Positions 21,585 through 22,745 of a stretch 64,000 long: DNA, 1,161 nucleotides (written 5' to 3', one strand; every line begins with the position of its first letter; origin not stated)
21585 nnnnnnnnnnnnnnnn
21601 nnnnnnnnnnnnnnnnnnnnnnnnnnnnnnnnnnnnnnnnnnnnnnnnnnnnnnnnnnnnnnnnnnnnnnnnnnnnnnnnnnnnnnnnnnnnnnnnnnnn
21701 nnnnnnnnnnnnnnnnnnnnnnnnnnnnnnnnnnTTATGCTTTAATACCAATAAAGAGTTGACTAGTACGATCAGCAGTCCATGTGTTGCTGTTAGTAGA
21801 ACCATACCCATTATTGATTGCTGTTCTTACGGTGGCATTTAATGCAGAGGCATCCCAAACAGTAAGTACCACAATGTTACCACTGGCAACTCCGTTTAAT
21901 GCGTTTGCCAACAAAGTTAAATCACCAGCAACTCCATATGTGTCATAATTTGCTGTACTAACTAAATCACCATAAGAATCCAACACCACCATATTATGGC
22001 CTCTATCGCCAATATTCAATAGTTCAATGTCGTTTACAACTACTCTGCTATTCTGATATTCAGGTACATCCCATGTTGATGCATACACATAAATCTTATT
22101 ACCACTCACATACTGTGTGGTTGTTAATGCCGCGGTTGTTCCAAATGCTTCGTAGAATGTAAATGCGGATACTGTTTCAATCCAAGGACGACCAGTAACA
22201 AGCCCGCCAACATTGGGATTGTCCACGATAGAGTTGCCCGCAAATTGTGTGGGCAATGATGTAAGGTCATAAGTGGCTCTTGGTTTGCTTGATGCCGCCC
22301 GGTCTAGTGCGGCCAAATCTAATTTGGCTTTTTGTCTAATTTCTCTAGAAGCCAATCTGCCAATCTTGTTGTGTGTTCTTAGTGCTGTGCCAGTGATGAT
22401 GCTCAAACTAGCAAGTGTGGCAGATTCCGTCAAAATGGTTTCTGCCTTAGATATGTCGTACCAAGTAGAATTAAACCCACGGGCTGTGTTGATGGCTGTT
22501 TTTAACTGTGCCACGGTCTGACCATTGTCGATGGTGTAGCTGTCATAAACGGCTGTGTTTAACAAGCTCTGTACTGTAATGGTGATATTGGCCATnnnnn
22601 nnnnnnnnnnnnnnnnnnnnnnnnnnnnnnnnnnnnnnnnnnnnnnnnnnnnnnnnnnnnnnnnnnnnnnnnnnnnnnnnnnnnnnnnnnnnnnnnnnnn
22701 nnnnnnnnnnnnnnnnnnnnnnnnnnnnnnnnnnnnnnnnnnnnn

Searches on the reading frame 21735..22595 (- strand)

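Call 12: search_protein_families(library=phrogs, proteins=[window:21735-22595:-], max_evalue=0.001)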
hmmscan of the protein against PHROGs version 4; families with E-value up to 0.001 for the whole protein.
window:21735-22595:- (286 aa): 2 families
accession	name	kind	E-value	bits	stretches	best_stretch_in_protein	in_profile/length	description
phrog_5911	-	tail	7.3e-05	20.3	1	197-258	2048-2110/3089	tail protein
phrog_38688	-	unknown function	0.00011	20.8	1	166-285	1133-1250/1564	-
